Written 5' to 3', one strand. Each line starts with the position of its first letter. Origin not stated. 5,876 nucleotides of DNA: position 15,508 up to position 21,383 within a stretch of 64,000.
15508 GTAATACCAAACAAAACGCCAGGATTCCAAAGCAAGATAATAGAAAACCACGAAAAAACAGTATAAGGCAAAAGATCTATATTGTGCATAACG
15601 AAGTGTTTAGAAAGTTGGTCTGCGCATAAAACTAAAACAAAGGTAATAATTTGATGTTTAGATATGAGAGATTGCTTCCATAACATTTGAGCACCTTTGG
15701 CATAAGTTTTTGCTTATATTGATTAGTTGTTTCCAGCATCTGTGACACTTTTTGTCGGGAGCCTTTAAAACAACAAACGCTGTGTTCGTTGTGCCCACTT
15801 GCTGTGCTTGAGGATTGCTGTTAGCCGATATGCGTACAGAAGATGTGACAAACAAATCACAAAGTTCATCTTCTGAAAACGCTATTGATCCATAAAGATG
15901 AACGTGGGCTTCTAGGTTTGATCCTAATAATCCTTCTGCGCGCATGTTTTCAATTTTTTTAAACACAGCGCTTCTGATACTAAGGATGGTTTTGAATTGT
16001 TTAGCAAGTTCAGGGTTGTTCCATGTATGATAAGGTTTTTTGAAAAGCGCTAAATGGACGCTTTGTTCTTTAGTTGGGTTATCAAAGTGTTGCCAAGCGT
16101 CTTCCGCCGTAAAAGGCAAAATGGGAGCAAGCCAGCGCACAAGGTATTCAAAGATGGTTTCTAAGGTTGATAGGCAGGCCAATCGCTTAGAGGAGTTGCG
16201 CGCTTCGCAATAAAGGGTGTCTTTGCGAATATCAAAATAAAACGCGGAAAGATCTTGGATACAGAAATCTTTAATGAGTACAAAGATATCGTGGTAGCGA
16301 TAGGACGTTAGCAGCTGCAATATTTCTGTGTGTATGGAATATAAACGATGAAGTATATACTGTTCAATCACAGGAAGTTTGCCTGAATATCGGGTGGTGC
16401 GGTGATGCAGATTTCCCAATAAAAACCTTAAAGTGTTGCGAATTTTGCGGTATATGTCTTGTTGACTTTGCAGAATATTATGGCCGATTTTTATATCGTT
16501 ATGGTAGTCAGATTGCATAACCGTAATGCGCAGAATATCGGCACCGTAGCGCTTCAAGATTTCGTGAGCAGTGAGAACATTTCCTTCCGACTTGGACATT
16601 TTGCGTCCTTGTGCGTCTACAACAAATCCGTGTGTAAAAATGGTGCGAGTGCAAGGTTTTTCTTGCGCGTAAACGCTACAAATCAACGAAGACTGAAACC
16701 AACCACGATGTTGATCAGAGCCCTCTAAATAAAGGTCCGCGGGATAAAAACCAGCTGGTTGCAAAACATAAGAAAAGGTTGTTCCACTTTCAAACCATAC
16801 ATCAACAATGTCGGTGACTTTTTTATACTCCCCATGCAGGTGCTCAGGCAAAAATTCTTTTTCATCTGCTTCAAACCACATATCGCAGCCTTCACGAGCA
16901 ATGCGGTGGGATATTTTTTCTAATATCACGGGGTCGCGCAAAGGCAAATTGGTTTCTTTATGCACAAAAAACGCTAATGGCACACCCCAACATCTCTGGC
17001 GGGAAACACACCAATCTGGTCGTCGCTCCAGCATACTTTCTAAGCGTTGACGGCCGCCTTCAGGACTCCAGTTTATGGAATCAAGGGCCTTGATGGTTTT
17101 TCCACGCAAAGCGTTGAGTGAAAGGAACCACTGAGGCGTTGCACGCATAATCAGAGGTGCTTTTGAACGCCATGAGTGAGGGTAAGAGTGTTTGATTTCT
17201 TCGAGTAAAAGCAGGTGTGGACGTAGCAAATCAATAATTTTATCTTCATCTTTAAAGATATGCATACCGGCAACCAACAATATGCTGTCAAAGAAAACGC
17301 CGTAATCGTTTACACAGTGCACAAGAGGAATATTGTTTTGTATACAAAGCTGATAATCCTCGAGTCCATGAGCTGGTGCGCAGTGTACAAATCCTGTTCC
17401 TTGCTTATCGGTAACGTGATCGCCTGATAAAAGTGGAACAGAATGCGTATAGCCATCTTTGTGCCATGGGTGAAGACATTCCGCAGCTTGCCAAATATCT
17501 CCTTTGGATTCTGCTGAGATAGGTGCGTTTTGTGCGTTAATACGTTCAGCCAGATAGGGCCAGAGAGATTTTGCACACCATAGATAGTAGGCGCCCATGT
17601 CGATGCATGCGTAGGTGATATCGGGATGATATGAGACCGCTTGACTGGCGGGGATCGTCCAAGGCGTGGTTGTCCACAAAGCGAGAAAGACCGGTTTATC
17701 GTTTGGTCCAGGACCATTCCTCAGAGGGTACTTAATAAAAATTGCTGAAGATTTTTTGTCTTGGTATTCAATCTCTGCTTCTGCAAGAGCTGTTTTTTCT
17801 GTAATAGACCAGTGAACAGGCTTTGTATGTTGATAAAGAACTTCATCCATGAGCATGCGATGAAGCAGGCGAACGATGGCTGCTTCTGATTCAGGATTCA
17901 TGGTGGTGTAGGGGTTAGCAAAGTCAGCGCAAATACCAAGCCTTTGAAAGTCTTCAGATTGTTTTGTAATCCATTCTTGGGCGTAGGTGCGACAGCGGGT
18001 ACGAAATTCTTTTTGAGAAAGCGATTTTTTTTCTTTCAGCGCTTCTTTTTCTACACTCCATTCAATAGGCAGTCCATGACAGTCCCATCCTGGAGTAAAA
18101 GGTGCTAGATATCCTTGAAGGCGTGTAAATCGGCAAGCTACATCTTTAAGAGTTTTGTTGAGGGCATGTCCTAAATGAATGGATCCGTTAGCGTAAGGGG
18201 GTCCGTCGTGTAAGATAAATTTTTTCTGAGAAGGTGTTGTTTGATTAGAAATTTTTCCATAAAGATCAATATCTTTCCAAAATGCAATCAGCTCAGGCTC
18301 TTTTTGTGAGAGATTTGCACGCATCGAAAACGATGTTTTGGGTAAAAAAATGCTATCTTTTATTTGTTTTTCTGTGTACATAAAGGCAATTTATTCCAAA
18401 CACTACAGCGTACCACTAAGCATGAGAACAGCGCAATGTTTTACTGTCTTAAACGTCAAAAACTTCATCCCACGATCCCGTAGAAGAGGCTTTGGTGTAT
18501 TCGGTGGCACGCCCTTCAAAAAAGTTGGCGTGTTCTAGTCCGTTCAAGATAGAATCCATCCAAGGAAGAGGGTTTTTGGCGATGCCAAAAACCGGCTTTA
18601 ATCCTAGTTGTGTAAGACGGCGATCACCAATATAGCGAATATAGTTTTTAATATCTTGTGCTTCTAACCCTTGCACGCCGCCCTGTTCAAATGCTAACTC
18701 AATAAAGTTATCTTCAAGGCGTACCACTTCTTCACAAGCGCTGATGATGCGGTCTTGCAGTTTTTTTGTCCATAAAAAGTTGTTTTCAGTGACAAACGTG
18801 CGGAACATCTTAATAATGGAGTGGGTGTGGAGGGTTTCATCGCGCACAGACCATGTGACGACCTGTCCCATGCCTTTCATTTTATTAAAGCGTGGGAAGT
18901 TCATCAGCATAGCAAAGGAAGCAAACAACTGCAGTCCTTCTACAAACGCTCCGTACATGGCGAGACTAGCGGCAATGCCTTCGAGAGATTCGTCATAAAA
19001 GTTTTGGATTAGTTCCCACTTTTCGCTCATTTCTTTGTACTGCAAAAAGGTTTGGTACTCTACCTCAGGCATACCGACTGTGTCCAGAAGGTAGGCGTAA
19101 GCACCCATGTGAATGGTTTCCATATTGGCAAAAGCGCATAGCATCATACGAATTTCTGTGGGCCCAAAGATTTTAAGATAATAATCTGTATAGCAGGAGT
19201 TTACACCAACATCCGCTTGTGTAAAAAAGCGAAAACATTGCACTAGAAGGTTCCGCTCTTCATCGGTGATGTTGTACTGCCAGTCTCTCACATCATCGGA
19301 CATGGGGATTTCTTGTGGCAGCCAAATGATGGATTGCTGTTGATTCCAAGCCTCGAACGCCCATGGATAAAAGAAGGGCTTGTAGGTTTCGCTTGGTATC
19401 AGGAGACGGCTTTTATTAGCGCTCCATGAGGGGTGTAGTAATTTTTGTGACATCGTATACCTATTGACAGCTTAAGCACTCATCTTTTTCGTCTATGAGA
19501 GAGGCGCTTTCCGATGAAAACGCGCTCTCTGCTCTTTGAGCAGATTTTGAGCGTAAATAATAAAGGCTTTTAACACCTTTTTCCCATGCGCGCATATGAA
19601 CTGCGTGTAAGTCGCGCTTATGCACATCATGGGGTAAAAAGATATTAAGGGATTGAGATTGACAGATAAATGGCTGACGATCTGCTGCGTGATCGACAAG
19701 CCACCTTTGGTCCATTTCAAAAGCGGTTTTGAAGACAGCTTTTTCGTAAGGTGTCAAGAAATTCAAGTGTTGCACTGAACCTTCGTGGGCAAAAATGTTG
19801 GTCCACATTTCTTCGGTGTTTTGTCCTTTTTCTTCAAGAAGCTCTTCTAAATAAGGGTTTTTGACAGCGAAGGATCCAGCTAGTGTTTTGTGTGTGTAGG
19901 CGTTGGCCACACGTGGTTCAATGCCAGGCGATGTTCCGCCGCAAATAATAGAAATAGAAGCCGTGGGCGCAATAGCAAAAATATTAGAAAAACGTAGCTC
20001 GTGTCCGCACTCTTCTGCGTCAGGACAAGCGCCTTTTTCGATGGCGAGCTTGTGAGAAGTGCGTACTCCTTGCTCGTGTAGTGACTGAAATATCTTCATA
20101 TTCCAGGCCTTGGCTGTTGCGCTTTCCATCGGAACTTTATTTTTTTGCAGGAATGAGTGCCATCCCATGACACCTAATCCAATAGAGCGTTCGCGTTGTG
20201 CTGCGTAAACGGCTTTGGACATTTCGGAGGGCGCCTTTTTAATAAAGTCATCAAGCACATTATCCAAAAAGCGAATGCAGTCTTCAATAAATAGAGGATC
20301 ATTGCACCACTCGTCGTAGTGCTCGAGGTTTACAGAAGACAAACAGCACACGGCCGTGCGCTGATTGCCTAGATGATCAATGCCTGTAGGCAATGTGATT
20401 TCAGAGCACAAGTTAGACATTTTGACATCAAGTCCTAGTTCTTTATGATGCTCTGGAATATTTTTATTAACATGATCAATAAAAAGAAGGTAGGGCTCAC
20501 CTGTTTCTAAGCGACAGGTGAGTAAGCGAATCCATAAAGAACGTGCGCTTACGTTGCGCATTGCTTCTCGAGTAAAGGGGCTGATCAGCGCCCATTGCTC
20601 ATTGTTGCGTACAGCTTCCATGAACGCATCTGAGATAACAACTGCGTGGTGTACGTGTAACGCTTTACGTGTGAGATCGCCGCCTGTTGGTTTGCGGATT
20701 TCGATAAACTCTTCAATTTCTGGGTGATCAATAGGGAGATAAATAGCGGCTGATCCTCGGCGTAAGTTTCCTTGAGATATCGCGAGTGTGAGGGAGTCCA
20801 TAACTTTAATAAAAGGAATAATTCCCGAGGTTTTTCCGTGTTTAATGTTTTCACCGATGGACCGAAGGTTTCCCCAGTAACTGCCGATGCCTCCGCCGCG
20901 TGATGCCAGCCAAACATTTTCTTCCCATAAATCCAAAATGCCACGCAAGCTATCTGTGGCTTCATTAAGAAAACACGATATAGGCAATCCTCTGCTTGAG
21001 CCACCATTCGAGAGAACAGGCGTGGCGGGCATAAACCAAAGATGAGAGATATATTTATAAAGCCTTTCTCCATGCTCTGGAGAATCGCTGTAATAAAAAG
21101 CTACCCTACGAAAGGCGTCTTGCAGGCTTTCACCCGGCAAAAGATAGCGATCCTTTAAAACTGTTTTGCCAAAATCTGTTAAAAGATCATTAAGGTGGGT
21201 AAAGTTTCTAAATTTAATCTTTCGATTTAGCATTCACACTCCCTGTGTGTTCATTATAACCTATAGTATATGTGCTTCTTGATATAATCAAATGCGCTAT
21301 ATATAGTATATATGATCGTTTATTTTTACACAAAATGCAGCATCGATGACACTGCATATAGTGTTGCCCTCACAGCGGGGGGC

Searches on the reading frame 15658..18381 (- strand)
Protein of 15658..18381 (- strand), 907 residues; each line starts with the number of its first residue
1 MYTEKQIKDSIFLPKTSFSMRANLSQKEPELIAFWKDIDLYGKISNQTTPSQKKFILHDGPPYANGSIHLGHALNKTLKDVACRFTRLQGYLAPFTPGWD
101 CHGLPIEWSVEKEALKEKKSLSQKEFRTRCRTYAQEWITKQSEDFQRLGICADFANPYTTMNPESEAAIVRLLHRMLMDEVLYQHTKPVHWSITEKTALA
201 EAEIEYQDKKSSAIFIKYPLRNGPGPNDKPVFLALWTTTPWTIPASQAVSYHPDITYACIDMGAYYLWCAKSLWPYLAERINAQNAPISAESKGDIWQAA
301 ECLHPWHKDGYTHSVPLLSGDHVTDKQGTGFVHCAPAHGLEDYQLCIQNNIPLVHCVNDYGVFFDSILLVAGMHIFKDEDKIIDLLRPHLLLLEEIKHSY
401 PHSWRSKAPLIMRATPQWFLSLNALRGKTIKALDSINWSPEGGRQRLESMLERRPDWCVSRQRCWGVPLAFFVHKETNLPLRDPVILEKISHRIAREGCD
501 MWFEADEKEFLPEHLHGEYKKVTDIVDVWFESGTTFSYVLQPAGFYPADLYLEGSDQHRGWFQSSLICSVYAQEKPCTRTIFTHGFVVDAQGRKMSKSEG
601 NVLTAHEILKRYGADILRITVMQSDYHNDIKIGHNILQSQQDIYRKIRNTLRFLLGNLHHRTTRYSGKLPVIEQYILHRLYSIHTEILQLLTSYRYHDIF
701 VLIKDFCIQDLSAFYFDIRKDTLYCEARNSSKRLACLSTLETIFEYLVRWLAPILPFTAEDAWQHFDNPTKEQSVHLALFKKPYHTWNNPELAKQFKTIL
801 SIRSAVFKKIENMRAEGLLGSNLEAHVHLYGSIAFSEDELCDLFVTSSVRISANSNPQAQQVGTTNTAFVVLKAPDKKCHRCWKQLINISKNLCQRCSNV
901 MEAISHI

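Call 95: search_protein_families(library=pfam, proteins=[window:15658-18381:-], max_evalue=0.00001)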
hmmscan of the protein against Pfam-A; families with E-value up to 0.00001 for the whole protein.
window:15658-18381:- (907 aa): 5 families
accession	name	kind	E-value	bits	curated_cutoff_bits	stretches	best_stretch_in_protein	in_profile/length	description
PF00133.28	tRNA-synt_1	-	8.8e-127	423.7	22.7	1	32-632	3-413/414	tRNA synthetases class I (I, L, M and V)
PF08264.19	Anticodon_1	-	3.1e-28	99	25.1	1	674-828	2-147/148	Anticodon-binding domain of tRNA ligase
PF09334.17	tRNA-synt_1g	-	3.5e-24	85.7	20.1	2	62-205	8-136/391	tRNA synthetases class I (M)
PF01406.26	tRNA-synt_1e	-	2.1e-10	40.9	27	1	575-639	235-298/301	tRNA synthetases class I (C) catalytic domain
PF01921.24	tRNA-synt_1f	-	2.2e-07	30.6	27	1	562-651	252-339/360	tRNA synthetases class I (K)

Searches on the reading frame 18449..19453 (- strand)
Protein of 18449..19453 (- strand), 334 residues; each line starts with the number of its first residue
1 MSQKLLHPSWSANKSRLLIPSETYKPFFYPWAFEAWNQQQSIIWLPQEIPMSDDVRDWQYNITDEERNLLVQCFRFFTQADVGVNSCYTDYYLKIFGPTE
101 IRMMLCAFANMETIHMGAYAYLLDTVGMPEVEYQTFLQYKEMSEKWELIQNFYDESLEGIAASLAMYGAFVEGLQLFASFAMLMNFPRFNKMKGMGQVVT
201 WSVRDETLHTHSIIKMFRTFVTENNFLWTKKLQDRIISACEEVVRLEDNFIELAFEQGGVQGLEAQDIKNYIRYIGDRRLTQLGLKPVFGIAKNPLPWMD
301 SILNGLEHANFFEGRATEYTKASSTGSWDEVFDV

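Call 95: search_protein_families(library=pfam, proteins=[window:18449-19453:-], max_evalue=0.00001)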
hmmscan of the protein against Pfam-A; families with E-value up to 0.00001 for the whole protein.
window:18449-19453:- (334 aa): 1 family
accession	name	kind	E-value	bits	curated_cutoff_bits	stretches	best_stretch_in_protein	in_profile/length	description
PF00268.27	Ribonuc_red_sm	-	1.3e-70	238.4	33.6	1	23-295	3-281/281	Ribonucleotide reductase, small chain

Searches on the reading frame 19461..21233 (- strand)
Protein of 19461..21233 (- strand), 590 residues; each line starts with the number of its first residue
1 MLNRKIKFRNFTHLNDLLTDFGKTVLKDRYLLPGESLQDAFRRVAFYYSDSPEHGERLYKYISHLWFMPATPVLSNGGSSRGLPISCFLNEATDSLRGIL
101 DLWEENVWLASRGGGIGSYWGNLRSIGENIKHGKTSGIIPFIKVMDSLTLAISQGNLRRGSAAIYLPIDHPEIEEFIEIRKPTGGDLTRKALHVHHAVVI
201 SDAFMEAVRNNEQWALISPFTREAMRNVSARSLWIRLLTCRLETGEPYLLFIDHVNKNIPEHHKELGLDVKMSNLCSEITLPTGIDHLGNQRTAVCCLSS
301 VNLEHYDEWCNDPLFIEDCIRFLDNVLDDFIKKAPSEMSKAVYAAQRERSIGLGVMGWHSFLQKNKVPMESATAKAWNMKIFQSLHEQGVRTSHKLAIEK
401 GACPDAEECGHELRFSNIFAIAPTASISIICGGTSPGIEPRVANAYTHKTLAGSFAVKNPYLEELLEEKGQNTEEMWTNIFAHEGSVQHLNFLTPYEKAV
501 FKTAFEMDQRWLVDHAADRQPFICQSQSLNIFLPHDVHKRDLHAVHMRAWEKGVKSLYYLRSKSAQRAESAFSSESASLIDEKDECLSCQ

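Call 95: search_protein_families(library=pfam, proteins=[window:19461-21233:-], max_evalue=0.00001)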
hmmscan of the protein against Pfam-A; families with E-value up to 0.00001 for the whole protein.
window:19461-21233:- (590 aa): 2 families
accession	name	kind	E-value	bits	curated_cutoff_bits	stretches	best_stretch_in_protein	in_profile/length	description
PF02867.20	Ribonuc_red_lgC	-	1.2e-120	404.1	23.9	2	86-405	2-338/523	Ribonucleotide reductase, barrel domain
PF00317.26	Ribonuc_red_lgN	-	1.2e-14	54.6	28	1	18-82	3-77/77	Ribonucleotide reductase, all-alpha domain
